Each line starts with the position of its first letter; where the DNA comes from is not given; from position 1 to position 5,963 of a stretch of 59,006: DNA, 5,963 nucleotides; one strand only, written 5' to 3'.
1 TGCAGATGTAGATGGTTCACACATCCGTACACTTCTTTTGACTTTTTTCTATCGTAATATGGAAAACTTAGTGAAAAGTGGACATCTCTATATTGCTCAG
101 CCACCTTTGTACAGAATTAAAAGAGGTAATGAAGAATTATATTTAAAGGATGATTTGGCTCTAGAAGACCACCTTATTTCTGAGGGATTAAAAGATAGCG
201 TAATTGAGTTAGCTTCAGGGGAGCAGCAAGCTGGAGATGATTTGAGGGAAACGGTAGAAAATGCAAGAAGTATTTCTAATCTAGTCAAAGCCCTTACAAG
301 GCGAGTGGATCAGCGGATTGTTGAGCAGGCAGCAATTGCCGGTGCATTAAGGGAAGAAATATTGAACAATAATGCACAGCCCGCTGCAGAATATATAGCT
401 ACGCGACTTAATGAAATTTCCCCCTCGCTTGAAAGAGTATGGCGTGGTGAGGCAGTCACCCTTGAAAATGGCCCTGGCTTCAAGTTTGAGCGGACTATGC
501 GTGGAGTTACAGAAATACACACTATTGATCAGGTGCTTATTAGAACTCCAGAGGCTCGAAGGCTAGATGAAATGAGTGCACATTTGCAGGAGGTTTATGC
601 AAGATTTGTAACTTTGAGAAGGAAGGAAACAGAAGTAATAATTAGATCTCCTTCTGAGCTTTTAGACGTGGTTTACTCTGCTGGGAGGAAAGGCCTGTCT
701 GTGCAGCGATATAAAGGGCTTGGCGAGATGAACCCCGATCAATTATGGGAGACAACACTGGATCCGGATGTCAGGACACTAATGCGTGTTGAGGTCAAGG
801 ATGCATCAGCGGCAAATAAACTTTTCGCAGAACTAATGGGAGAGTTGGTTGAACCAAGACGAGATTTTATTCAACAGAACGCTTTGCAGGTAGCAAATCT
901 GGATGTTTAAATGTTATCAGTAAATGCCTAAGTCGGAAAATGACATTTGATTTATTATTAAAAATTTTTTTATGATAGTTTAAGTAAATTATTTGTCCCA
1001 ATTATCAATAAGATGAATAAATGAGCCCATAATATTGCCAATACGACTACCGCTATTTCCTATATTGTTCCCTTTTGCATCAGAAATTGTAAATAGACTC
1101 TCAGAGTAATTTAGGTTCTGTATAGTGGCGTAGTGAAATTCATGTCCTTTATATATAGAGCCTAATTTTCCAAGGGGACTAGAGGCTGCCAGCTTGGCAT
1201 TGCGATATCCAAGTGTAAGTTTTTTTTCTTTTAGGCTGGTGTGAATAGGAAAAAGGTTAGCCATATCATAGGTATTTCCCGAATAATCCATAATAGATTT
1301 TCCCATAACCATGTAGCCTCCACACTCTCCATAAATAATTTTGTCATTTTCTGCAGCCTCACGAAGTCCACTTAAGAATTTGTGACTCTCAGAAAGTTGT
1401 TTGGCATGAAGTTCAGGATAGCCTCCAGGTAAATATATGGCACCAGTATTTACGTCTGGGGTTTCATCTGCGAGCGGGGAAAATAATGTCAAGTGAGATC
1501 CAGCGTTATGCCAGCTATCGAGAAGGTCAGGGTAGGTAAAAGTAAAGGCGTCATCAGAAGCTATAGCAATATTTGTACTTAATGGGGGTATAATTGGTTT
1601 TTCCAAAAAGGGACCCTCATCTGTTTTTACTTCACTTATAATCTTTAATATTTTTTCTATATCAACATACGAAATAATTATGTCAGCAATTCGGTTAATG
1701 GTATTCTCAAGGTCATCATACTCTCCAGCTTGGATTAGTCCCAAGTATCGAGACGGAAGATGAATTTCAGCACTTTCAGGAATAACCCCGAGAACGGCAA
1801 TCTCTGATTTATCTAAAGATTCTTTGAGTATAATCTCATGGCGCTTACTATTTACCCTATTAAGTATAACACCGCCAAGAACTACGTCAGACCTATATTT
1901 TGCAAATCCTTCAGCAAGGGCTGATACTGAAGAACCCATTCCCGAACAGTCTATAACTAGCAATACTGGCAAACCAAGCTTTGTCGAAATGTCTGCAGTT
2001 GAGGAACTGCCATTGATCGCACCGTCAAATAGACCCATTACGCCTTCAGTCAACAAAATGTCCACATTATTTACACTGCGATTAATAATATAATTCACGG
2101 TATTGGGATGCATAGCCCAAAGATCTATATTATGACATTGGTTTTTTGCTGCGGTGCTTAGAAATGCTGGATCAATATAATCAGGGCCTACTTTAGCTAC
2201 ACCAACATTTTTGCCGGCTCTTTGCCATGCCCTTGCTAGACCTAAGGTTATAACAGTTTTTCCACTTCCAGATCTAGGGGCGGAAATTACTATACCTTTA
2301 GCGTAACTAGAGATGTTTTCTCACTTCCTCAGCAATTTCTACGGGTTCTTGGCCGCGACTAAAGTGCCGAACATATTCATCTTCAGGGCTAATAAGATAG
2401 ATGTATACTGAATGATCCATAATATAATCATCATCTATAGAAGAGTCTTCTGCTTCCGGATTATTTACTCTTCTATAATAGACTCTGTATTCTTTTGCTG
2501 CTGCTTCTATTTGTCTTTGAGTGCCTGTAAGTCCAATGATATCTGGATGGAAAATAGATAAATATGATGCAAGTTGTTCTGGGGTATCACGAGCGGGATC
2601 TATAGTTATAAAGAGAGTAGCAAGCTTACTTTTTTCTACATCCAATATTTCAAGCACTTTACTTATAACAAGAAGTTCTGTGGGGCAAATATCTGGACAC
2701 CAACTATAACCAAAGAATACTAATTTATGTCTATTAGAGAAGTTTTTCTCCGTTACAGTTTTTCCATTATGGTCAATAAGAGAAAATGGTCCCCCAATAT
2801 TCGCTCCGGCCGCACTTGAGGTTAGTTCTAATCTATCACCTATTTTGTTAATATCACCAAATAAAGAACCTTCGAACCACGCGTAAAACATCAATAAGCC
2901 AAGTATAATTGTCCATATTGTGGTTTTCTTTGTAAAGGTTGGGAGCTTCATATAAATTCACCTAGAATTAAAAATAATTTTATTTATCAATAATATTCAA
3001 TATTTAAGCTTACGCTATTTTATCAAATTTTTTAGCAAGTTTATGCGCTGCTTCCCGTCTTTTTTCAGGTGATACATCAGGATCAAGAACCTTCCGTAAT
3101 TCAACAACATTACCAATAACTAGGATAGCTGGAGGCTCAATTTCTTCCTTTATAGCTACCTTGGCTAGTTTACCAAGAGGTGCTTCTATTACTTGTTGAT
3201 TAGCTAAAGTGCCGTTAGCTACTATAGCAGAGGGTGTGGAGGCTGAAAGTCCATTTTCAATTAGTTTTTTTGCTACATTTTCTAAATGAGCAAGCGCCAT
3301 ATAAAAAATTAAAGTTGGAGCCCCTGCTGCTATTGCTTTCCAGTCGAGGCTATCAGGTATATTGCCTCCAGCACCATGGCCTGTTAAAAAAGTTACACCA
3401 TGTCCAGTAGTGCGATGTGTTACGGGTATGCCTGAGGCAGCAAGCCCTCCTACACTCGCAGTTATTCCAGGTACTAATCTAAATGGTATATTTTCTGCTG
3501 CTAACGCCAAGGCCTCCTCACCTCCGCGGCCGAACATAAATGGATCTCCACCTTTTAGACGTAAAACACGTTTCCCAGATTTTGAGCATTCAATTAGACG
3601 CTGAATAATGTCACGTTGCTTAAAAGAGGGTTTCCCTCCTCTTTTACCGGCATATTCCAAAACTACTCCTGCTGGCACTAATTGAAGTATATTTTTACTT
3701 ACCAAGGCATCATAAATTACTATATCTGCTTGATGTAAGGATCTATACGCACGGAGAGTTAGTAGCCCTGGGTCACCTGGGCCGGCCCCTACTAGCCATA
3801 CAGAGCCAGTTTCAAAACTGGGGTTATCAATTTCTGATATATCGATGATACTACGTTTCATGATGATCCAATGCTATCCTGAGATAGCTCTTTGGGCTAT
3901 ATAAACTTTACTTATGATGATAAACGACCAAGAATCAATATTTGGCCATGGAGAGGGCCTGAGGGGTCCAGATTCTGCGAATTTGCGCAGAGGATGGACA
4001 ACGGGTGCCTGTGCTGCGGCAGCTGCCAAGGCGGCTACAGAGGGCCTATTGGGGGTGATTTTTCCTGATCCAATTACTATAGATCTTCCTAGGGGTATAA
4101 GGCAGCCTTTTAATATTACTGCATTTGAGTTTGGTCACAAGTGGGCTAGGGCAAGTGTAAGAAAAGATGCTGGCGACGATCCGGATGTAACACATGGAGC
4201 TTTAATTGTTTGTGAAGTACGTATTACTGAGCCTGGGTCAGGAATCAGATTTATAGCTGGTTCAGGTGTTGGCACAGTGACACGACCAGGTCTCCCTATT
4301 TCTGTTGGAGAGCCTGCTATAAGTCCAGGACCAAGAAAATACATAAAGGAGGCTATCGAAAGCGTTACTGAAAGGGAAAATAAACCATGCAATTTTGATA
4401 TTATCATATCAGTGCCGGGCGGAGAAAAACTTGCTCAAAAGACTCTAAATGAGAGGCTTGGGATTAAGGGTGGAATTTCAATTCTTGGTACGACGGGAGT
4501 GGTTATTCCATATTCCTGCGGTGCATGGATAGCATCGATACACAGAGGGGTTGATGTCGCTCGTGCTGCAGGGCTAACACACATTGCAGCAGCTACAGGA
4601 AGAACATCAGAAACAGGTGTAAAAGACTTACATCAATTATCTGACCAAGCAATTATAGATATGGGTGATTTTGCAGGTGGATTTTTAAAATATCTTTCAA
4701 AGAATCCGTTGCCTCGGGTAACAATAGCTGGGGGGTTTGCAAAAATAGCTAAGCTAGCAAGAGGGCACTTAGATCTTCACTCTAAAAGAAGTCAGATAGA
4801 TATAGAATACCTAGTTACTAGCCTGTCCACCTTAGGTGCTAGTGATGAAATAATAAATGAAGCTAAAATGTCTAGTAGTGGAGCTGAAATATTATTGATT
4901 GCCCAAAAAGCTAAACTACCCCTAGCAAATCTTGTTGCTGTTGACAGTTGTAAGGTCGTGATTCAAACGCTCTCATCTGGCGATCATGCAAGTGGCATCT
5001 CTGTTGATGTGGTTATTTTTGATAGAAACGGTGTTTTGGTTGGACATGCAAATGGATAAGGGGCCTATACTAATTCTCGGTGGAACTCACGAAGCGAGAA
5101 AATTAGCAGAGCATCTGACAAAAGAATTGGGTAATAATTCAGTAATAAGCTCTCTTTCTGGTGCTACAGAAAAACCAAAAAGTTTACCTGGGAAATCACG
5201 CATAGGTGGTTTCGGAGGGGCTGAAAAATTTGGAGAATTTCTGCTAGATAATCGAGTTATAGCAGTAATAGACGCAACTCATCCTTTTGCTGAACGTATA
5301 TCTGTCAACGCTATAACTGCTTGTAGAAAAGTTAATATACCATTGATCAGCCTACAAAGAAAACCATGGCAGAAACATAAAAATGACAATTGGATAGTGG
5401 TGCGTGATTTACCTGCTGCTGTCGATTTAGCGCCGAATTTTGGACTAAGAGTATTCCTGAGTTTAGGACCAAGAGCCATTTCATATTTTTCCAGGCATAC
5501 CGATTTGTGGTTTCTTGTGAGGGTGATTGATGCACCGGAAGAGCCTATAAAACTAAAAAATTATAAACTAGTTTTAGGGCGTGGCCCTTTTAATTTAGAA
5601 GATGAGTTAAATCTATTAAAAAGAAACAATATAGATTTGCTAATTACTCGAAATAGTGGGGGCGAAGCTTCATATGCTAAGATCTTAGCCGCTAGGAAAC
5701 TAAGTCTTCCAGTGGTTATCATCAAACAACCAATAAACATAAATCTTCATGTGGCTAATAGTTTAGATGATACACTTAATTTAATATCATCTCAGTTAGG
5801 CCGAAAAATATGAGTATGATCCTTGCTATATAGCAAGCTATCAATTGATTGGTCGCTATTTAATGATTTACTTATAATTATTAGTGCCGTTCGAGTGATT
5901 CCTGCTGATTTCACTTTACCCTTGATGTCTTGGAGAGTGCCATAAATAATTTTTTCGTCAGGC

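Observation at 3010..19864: Hybrid B12 pathway: complete early-cobalt-insertion set together with late chelatase CobN/CobW, and no cobG, cobZ or cobF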

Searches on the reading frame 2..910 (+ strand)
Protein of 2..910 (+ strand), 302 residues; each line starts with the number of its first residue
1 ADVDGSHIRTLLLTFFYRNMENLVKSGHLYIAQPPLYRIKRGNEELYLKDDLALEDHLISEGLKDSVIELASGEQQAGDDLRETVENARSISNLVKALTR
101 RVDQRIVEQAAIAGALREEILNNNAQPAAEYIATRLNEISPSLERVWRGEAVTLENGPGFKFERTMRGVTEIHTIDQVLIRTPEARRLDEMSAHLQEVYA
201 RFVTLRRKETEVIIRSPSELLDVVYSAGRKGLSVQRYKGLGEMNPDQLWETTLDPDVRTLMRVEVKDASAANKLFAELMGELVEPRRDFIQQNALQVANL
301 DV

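Call 65: search_protein_families(library=pfam, proteins=[window:2-910:+], max_evalue=0.00001)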
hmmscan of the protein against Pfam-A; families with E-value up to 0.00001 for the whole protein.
window:2-910:+ (302 aa): 1 family
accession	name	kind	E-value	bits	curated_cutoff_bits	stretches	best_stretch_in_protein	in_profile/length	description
PF00986.26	DNA_gyraseB_C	-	3.3e-29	101.2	29.8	1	230-291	2-63/63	DNA gyrase B subunit, carboxyl terminus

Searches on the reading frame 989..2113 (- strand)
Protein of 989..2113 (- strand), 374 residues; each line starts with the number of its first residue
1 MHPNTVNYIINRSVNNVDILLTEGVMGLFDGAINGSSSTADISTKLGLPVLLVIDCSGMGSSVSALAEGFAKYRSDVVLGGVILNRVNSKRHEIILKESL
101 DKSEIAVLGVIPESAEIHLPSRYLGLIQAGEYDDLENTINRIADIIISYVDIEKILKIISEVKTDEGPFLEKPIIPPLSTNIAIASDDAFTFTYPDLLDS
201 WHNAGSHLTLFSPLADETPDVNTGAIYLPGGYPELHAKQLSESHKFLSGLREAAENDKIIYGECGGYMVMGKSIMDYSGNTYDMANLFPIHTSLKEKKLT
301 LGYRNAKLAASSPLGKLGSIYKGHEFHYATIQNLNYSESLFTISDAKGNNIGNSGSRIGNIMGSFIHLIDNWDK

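Call 4: search_protein_families(library=ncbifam, proteins=[window:989-2113:-])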
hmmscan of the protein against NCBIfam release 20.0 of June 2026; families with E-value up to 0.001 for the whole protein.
window:989-2113:- (374 aa): 8 families
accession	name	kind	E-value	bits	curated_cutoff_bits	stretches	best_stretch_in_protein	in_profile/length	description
NF002204.1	PRK01077.1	equivalog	3.5e-112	375.4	254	1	1-369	64-419/420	cobyrinic acid a,c-diamide synthase CobB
NF033195.1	F430_CfbB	exception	3.5e-80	270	560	1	1-368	61-437/451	Ni-sirohydrochlorin a,c-diamide synthase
TIGR00379.1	cobB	subfamily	1.6e-78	264.6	261.4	1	4-368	65-431/449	cobyrinic/hydrogenobyrinic acid a,c-diamide synthase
NF053748.1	bifunc_CobBC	exception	8.7e-65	219.5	950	1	13-367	76-426/797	bifunctional hydrogenobyrinic acid a,c-diamide synthase/histidinol phosphate aminotransferase CobBC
NF010471.0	PRK13896.1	equivalog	6.4e-59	200.1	693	1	15-367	76-418/433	cobyrinic acid a,c-diamide synthase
NF004921.0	PRK06278.1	equivalog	1e-10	41.1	354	1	15-156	317-455/482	cobyrinic acid a,c-diamide synthase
NF001989.1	PRK00784.1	equivalog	7.1e-10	38.2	273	1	223-368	287-422/480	cobyric acid synthase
TIGR00313.1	cobQ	equivalog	6e-09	35.2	309.9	1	223-369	285-425/477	cobyric acid synthase CobQ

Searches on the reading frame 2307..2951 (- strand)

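Call 4: search_protein_families(library=ncbifam, proteins=[window:2307-2951:-])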
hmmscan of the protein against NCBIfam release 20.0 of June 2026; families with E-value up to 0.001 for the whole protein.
window:2307-2951:- (214 aa): 0 families

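Call 10: search_protein_families(library=pfam, proteins=[window:2307-2951:-])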
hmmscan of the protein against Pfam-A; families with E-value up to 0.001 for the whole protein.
window:2307-2951:- (214 aa): 1 family
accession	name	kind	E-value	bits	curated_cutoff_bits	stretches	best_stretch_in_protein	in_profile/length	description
PF02630.20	SCO1-SenC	-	4e-47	160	22.8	1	53-192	1-133/134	SCO1/SenC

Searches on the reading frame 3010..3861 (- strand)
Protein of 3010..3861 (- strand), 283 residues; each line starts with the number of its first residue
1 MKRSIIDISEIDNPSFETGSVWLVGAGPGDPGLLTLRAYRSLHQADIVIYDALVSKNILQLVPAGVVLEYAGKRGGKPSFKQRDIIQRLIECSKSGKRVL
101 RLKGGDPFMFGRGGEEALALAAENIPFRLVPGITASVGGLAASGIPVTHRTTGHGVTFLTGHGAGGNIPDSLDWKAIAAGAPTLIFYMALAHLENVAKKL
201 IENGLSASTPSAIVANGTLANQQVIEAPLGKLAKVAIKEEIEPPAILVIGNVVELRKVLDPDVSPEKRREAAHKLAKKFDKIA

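Call 3: search_protein_families(library=ncbifam, proteins=[window:3010-3861:-])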
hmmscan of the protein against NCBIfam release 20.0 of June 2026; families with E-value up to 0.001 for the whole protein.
window:3010-3861:- (283 aa): 20 families
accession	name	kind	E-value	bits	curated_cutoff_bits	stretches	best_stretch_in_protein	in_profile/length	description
NF004790.0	PRK06136.1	subfamily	8.4e-87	290.9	198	1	18-258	3-242/250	uroporphyrinogen-III C-methyltransferase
NF007922.1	PRK10637.1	equivalog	2.9e-86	290.2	400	1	17-253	215-449/450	siroheme synthase CysG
TIGR01469.1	cobA_cysG_Cterm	equivalog_domain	3.4e-85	285.6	185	1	19-256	1-237/238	uroporphyrinogen-III C-methyltransferase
NF005524.0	PRK07168.1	equivalog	2.4e-55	187.9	603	1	19-259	3-241/474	uroporphyrin-III C-methyltransferase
TIGR01465.1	cobM_cbiF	equivalog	1.3e-37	129.4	259.65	1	21-256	1-230/247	precorrin-4 C(11)-methyltransferase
NF012017.0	PRK15473.1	equivalog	2.5e-32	112.2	408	1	15-253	4-236/257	cobalt-precorrin-4 methyltransferase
NF004647.0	PRK05990.1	equivalog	2e-12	47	271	1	18-52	5-39/245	precorrin-2 C(20)-methyltransferase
TIGR01467.1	cobI_cbiL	equivalog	5.4e-11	42.4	163.25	1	22-150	4-144/230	precorrin-2 C(20)-methyltransferase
NF004457.0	PRK05787.1-5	equivalog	1.5e-08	34.1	302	1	16-238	25-233/252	cobalt-precorrin-7 (C(5))-methyltransferase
TIGR02467.1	CbiE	equivalog_domain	3.2e-08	33.3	92.9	1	23-234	1-193/204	precorrin-6y C5,15-methyltransferase (decarboxylating) subunit CbiE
NF004423.0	PRK05765.1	equivalog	4.8e-07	29.5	332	1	19-252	3-226/247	precorrin-3B C(17)-methyltransferase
TIGR01466.1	cobJ_cbiH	equivalog_domain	8.6e-07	28.7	246.35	1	22-149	2-124/239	precorrin-3B C(17)-methyltransferase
NF012022.0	PRK15478.1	equivalog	1e-06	28.4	425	1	23-150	4-126/241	precorrin-3B C(17)-methyltransferase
NF004455.0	PRK05787.1-3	equivalog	6.4e-06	25.9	258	1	21-144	3-120/221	cobalt-precorrin-7 (C(5))-methyltransferase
NF004614.0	PRK05948.1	equivalog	3.6e-05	23.3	251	0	18-51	5-38/242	precorrin-2 C(20)-methyltransferase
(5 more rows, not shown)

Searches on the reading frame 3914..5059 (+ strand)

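Call 3: search_protein_families(library=ncbifam, proteins=[window:3914-5059:+])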
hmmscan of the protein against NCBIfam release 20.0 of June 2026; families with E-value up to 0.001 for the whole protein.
window:3914-5059:+ (381 aa): 5 families
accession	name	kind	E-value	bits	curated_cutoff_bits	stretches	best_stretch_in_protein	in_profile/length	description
NF000849.0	PRK00075.1-1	equivalog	2.9e-132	441.3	348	1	20-380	8-362/366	cobalt-precorrin-5B (C(1))-methyltransferase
TIGR00312.2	cbiD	equivalog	1.3e-114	383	200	1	24-376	1-345/346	cobalt-precorrin-5B (C(1))-methyltransferase CbiD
NF000856.0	PRK00075.2-5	equivalog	7e-38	130.5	343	1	23-231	40-233/334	cobalt-precorrin-5B (C(1))-methyltransferase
NF000855.0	PRK00075.2-4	equivalog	7.8e-32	110.4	399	1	20-201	39-211/339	cobalt-precorrin-5B (C(1))-methyltransferase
NF000853.0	PRK00075.2-2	equivalog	1e-20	74.2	346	1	23-202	43-200/307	cobalt-precorrin-5B (C(1))-methyltransferase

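Call 10: search_protein_families(library=pfam, proteins=[window:3914-5059:+])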
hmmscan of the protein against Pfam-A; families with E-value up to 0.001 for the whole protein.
window:3914-5059:+ (381 aa): 1 family
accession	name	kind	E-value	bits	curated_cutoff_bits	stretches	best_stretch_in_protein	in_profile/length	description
PF01888.22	CbiD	-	3.6e-85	285.7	25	1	24-284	1-254/254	CbiD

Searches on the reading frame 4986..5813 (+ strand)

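Call 3: search_protein_families(library=ncbifam, proteins=[window:4986-5813:+])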
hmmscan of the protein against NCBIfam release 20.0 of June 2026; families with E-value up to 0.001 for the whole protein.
window:4986-5813:+ (275 aa): 6 families
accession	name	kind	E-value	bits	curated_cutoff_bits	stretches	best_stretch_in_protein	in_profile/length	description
NF005968.0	PRK08057.1-2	equivalog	4.3e-82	275.5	231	1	28-270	4-245/248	cobalt-precorrin-6A reductase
NF005971.0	PRK08057.1-5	equivalog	4.8e-53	180.3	431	1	25-265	5-240/248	cobalt-precorrin-6A reductase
NF005969.0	PRK08057.1-3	equivalog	5.9e-48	163.4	302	1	28-251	5-220/243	cobalt-precorrin-6A reductase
TIGR00715.1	precor6x_red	equivalog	1.1e-39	136.7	129.85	1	28-265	3-249/256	precorrin-6A reductase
NF005970.0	PRK08057.1-4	equivalog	1.2e-27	96.6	245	1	28-270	2-253/256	cobalt-precorrin-6A reductase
NF005967.0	PRK08057.1-1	equivalog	3.2e-26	92.2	358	1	23-254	1-239/263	cobalt-precorrin-6A reductase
